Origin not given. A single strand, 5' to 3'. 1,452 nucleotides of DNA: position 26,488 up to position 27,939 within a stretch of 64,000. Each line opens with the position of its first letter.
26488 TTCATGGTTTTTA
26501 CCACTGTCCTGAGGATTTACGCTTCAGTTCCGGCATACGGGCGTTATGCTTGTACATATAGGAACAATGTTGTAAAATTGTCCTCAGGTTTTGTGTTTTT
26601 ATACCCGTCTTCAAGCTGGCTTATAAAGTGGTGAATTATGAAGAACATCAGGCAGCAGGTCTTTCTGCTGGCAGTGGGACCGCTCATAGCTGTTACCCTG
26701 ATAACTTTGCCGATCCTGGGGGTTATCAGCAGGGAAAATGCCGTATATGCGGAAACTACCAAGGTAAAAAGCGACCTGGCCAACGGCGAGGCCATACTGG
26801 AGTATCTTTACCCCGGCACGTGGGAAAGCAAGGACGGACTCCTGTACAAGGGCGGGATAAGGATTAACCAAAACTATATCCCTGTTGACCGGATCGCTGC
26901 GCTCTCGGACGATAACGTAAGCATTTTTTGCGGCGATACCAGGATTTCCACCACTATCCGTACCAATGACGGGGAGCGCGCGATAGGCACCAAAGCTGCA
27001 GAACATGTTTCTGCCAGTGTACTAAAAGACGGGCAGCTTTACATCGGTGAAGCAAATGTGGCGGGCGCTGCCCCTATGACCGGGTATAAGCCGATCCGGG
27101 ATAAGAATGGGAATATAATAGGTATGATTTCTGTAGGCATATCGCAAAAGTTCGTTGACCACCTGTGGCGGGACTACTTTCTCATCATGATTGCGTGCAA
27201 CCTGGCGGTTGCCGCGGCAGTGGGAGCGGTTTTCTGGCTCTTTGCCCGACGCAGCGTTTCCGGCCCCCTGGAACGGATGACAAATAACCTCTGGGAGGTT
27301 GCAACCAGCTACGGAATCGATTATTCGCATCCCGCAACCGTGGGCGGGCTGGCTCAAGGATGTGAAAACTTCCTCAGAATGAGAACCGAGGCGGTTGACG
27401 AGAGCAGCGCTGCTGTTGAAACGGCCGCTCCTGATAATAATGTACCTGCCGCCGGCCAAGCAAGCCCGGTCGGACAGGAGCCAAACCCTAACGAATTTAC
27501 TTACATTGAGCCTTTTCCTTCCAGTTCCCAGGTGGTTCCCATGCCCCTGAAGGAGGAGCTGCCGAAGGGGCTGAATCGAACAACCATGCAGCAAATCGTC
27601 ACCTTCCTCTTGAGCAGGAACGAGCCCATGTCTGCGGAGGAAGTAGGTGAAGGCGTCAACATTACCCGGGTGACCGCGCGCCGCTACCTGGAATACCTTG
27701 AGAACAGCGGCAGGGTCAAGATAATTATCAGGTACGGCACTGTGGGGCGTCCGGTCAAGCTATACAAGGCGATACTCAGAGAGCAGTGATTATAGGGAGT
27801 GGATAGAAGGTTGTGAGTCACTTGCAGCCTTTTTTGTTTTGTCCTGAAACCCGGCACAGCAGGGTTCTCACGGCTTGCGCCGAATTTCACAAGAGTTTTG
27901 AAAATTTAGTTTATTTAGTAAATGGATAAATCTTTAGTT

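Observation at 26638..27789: Short-circuited two-component system: extracellular Cache sensor fused directly to a CitB/DcuR-type HTH, with no kinase or receiver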

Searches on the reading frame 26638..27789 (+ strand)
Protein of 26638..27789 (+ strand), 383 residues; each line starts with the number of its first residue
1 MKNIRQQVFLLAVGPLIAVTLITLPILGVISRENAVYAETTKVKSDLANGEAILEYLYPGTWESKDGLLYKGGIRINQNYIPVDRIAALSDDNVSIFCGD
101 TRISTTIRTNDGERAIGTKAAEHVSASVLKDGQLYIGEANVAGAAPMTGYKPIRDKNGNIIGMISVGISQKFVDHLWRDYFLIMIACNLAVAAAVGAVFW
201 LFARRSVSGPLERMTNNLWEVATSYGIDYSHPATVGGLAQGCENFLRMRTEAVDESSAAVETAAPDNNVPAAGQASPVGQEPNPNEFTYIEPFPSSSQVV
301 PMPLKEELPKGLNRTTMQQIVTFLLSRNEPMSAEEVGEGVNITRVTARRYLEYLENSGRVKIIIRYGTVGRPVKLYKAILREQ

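Call 3: search_protein_families(library=pfam, proteins=[window:26638-27789:+], max_evalue=1)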
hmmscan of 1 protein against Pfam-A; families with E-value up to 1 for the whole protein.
window:26638-27789:+ (383 aa): 14 families
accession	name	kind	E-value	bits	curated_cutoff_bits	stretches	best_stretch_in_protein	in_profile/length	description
PF17202.10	sCache_3_3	-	3.1e-32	111.5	28.8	1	75-177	2-104/107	Single cache domain 3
PF17201.10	Cache_3-Cache_2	-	3.8e-20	72.8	27.7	1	70-176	72-191/299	Cache 3/Cache 2 fusion domain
PF17203.10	sCache_3_2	-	4.2e-08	33.8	28.4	1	102-174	64-132/140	Single cache domain 3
PF20714.3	HTH_64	-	8.5e-07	29.5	27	1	332-377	18-63/65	DpiA-like helix-turn-helix domain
PF08279.18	HTH_11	-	6.4e-06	26.4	25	1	318-363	3-47/55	HTH domain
PF22282.1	CydS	-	0.00012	22.3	25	1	179-205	2-28/31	CydS-like protein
PF04703.18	FaeA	-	0.00043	21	20.7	1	318-361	3-46/62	FaeA-like protein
PF01978.25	TrmB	-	0.0029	17.9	25.6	1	324-379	17-65/68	Sugar-specific transcriptional regulator TrmB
PF08220.18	HTH_DeoR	-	0.0049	17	21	1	318-360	3-44/57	DeoR-like helix-turn-helix domain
PF13635.12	DUF4143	-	0.018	15.2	28.1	1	313-361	12-61/160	Domain of unknown function (DUF4143)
PF24033.1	DUF7342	-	0.025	15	31.6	1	328-363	15-50/150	Family of unknown function (DUF7342)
PF09339.16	HTH_IclR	-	0.11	12.8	22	1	321-358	9-46/52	IclR helix-turn-helix domain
PF25213.1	HVO_A0261_N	-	0.11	12.8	35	1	327-360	21-54/86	HVO_A0261 N-terminal domain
PF13412.12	HTH_24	-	0.14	12.2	21.9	1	324-361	11-48/48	Winged helix-turn-helix DNA-binding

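Call 4: search_protein_families(library=ncbifam, proteins=[window:26638-27789:+], max_evalue=1)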
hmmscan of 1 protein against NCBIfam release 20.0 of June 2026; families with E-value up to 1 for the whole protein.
window:26638-27789:+ (383 aa): 13 families
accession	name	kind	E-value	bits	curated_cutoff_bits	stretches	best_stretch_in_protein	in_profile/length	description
NF007750.0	PRK10430.1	equivalog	1e-11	44.8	262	1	306-378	153-226/239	two-component system response regulator DcuR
NF007467.0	PRK10046.1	equivalog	3.6e-08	33.2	264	1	305-377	152-224/226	two-component response regulator DpiA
NF011627.0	PRK15053.1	equivalog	4.6e-05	22.2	656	1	123-204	122-203/552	sensor histidine kinase DpiB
NF033092.0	HK_WalK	equivalog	0.003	16.2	725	1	93-224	87-218/594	cell wall metabolism sensor histidine kinase WalK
TIGR02702.1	SufR_cyano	equivalog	0.014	15.1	178.8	1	316-377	2-63/208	iron-sulfur cluster biosynthesis transcriptional regulator SufR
NF038334.1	malate_HK_MalK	exception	0.016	13.9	800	1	109-199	99-190/533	malate sensor histidine kinase MalK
NF053592.1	HK_near_YfiR_like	equivalog_domain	0.019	14.5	194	1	147-223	118-191/223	sensor histidine kinase, YfiR-like protein-associated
TIGR02431.1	pcaR_pcaU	subfamily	0.022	14.1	284.75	1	320-360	14-54/248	beta-ketoadipate pathway transcriptional regulators, PcaR/PcaU/PobR family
TIGR03337.1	phnR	equivalog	0.035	13.8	296.75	1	318-360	12-55/231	phosphonate utilization transcriptional regulator PhnR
NF053606.1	Sta1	subfamily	0.037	14.1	80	1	318-379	23-84/100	Sta1 family transcriptional regulator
NF040939.2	trans_reg_lrs14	equivalog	0.071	13.2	90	1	315-379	22-86/103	Lrs14 family HTH-type transcriptional regulator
NF010034.0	PRK13509.1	equivalog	0.1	11.9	244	1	319-363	8-52/251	HTH-type transcriptional regulator UlaR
NF008298.1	PRK11086.1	subfamily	0.19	10.1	520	1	147-198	135-185/529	DcuS/MalK family sensor histidine kinase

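Call 5: search_solved_structures(query=window:26638-27789:+, max_evalue=1, show_alignments=3)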
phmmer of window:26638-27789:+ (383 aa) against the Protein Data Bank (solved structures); distinct sequences matched with E-value up to 1: 9.
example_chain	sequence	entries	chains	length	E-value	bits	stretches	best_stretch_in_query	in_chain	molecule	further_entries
8py0_A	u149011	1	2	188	3.5e-10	42.7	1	101-176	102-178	Ligand Binding domain (LBD) Chemoreceptor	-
8py1_A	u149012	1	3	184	1.4e-07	34.1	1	79-171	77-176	Methyl-accepting chemotaxis protein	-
6cmv_A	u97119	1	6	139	0.032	16.5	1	279-377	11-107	Transcriptional regulator Lrs14-like protein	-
8bgb_AAA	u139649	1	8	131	0.15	14.3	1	127-169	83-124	Histidine kinase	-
8biy_A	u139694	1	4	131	0.15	14.3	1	127-169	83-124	Histidine kinase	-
1p0z_A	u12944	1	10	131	0.22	13.8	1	96-175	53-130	Sensor kinase citA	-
2v9a_A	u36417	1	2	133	0.62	12.3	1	96-169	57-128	SENSOR KINASE CITA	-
2j80_A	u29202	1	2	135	0.64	12.2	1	96-169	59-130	SENSOR KINASE CITA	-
7bhy_A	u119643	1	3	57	0.85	11.8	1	328-363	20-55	Deoxyribonucleoside regulator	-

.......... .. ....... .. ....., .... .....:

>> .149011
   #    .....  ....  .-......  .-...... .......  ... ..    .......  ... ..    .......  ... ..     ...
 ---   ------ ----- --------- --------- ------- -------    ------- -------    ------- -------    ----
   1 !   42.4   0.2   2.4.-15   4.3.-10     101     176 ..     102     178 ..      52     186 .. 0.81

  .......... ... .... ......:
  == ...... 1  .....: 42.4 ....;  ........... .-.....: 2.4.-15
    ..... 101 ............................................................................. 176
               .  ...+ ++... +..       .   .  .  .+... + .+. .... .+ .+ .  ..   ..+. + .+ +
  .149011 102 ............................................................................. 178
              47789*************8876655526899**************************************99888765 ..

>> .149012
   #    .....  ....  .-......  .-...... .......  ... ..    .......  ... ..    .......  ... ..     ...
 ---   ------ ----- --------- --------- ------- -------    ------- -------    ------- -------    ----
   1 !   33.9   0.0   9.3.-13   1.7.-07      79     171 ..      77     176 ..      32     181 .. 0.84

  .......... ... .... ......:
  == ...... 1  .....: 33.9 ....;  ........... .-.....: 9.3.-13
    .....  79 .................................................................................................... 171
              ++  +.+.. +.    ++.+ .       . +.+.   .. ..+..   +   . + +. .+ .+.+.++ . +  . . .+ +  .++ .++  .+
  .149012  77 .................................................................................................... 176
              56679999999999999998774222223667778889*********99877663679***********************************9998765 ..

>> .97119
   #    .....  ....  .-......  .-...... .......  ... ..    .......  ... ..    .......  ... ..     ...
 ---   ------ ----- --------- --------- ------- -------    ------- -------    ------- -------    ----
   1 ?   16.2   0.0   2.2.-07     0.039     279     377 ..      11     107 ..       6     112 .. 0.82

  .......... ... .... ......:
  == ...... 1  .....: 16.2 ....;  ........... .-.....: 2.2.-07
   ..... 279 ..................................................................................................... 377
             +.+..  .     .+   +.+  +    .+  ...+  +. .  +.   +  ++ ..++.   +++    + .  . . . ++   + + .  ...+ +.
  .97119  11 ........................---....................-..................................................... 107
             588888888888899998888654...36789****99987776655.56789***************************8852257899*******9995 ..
